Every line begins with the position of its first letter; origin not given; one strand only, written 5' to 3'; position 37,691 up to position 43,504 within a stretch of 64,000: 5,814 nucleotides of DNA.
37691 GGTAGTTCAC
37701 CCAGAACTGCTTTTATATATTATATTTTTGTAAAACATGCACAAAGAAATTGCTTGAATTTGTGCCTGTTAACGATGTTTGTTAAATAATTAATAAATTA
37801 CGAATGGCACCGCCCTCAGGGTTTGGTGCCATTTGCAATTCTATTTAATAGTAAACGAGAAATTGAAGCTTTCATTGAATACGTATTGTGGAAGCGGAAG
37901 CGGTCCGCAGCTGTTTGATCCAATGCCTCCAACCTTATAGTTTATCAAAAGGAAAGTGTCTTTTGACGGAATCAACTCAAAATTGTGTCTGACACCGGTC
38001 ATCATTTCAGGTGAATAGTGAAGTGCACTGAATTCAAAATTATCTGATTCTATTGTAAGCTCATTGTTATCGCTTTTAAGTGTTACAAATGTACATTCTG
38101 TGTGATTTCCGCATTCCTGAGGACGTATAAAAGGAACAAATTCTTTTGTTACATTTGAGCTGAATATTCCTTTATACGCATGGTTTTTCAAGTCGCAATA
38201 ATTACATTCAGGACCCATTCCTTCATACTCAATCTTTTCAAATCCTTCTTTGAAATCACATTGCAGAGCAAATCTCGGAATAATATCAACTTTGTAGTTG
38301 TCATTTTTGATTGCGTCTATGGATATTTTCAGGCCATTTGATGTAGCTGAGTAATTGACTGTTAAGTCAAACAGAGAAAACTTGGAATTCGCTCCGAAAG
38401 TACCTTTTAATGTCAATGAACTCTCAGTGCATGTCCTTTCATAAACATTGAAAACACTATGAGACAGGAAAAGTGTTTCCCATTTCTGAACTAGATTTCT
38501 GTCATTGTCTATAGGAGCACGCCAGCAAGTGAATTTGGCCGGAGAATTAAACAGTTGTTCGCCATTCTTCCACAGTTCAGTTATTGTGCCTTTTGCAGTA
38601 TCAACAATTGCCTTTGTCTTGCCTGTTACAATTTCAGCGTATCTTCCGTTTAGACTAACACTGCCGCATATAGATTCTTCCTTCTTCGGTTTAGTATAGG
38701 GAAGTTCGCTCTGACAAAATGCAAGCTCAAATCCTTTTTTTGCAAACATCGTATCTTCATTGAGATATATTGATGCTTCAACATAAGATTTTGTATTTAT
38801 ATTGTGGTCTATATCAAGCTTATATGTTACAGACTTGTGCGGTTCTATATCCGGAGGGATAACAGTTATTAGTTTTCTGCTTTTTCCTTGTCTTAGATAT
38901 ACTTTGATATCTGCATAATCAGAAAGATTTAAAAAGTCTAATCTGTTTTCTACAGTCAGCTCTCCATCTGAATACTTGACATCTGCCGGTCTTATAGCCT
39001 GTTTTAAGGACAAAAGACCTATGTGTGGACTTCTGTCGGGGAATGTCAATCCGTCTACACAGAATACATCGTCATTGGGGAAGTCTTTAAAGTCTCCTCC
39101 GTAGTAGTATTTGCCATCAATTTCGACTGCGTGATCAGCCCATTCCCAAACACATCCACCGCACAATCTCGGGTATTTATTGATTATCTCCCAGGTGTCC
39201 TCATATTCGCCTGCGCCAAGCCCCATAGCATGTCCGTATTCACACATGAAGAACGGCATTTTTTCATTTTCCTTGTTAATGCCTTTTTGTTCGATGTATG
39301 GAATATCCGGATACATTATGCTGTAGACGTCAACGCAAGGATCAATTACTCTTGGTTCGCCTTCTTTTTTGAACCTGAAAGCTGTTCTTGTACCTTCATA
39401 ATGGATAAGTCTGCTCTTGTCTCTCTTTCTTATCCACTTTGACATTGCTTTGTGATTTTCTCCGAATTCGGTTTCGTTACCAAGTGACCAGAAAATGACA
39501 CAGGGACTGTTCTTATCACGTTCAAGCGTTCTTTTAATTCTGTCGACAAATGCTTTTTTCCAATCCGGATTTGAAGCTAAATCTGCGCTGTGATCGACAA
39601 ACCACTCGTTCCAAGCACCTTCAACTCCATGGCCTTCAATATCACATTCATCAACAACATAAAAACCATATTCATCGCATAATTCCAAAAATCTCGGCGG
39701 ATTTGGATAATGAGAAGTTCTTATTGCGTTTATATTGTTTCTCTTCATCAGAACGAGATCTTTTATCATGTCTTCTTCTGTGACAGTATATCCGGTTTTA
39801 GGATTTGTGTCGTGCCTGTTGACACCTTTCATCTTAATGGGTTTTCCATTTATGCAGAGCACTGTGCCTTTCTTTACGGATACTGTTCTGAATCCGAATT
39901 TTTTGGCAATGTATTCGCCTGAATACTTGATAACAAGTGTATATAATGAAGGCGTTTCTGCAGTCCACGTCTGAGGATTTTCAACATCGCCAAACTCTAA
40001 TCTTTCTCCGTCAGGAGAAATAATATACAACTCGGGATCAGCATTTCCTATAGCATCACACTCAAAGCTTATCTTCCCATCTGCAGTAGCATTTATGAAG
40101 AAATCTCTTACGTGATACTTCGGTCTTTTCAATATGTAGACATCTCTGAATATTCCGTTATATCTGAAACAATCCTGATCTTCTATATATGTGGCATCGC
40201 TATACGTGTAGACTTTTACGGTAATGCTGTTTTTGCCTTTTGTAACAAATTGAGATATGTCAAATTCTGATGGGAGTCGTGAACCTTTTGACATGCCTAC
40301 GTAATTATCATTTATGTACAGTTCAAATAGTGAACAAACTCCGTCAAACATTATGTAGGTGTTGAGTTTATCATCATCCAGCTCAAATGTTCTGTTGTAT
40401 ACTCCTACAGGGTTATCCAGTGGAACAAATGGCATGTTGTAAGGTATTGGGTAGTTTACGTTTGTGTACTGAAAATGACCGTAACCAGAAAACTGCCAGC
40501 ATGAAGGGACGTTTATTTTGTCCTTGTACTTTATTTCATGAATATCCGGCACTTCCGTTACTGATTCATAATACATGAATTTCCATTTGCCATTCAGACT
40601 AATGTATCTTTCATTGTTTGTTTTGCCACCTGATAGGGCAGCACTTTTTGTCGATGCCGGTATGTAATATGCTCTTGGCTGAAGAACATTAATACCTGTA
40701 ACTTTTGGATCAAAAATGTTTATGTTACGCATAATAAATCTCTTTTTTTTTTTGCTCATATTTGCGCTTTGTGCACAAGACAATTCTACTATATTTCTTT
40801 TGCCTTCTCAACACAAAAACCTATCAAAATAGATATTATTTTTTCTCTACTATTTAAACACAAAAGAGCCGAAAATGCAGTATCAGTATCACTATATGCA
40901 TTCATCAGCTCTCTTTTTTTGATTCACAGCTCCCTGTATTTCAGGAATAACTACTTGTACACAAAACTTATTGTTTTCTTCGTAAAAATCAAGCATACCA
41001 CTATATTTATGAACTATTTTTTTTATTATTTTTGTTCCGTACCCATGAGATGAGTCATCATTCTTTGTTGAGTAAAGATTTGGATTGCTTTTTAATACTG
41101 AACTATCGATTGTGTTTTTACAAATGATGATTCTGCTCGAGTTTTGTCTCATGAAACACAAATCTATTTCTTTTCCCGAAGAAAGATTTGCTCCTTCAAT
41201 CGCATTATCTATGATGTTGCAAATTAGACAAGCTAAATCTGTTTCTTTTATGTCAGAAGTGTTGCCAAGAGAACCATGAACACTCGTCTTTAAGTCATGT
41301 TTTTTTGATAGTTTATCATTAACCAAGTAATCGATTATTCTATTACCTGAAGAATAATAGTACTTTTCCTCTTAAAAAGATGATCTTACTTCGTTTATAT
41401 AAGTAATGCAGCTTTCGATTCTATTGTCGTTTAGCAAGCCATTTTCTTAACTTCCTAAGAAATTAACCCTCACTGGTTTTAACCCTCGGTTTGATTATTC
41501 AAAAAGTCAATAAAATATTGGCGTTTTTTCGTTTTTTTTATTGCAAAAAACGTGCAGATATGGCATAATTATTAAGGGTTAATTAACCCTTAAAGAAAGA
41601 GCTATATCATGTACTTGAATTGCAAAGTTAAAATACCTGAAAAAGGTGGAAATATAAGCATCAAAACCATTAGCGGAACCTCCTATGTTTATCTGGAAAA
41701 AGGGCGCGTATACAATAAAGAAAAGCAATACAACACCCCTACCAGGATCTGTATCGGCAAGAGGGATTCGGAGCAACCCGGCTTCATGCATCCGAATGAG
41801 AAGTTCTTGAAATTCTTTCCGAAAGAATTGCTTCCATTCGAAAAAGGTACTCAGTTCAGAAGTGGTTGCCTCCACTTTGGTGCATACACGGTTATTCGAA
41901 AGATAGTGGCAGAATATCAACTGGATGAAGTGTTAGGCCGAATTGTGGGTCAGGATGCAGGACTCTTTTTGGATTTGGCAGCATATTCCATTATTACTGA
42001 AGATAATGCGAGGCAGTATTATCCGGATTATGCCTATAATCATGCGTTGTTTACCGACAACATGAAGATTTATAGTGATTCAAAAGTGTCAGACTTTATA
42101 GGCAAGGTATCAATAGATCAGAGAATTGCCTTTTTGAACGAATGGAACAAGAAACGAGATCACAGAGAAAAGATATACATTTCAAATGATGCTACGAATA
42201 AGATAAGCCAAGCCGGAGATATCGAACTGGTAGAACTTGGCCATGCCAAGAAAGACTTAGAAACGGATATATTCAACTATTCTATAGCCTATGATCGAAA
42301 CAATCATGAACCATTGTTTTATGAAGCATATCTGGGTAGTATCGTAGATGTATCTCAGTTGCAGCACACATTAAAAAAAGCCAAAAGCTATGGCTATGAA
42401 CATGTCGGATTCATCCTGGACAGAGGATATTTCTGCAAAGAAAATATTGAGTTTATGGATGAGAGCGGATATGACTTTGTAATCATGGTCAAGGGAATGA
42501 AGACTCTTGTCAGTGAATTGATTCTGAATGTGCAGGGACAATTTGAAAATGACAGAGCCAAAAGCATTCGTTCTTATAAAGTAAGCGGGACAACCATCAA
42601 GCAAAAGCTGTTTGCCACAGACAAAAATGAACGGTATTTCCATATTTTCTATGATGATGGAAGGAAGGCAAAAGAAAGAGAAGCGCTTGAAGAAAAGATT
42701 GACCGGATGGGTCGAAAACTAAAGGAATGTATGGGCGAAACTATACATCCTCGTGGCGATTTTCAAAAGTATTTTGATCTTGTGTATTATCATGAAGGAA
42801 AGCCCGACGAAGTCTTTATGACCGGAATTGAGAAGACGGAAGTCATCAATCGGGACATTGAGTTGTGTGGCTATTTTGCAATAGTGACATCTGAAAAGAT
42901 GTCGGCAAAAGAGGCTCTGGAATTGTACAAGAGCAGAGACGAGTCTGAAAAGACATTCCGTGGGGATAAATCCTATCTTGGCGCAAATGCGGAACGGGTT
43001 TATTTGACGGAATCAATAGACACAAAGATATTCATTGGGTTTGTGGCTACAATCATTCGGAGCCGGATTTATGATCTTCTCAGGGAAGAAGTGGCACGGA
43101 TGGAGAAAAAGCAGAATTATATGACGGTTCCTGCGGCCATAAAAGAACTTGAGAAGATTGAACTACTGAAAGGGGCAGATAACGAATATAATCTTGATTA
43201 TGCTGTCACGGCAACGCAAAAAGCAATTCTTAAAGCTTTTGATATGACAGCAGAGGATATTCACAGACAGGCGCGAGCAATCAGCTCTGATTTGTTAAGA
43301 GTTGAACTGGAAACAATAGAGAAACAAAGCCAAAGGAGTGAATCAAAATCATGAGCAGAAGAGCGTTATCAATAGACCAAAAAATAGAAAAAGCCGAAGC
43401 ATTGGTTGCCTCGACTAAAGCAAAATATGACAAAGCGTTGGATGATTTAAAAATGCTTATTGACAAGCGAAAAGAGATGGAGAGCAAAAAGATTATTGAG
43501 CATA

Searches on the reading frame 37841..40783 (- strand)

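Call 71: search_protein_families(library=pfam, proteins=[window:37841-40783:-], max_evalue=0.001)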
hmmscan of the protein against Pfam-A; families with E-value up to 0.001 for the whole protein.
window:37841-40783:- (980 aa): 6 families
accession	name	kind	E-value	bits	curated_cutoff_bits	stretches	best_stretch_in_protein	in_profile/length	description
PF02836.23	Glyco_hydro_2_C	-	5.6e-93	311.8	21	1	302-599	2-299/302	Glycosyl hydrolases family 2, TIM barrel domain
PF02929.23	Bgal_small_N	-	1.9e-57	195.2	25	1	722-979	4-248/248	Beta galactosidase small chain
PF02837.24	Glyco_hydro_2_N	-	7.8e-45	153.3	28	1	62-221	3-169/169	Glycosyl hydrolases family 2, sugar binding domain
PF16353.11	LacZ_4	-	1.4e-11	45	27.3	1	609-695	1-87/87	Beta-galactosidase, domain 4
PF22666.2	Glyco_hydro_2_N2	-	3.3e-06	27.7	27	1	128-201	51-128/167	Glycosyl hydrolase 2 galactose-binding domain-like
PF00703.27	Glyco_hydro_2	-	4.3e-06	27.9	23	1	265-299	70-109/109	Glycosyl hydrolases family 2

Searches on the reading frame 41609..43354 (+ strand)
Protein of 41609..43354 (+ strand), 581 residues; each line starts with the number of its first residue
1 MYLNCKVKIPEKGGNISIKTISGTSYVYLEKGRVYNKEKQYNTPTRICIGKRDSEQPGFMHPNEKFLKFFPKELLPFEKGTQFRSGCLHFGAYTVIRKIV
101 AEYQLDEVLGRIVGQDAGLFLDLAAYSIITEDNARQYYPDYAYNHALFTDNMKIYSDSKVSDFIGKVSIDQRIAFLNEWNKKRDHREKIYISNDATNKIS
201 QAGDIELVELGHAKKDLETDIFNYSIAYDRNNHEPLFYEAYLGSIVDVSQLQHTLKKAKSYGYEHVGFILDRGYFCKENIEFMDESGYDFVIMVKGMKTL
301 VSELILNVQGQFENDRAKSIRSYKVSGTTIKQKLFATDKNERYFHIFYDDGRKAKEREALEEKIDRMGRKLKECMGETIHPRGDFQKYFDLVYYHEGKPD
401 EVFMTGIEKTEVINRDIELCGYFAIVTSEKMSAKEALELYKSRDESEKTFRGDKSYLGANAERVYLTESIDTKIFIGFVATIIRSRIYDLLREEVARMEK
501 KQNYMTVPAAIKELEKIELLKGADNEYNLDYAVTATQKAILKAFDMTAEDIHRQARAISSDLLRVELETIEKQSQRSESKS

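Call 71: search_protein_families(library=pfam, proteins=[window:41609-43354:+], max_evalue=0.001)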
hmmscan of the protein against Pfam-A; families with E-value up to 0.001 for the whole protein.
window:41609-43354:+ (581 aa): 1 family
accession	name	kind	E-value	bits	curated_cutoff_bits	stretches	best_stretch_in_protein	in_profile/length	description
PF01609.27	DDE_Tnp_1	-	1.7e-09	38.2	23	1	223-480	37-197/200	Transposase DDE domain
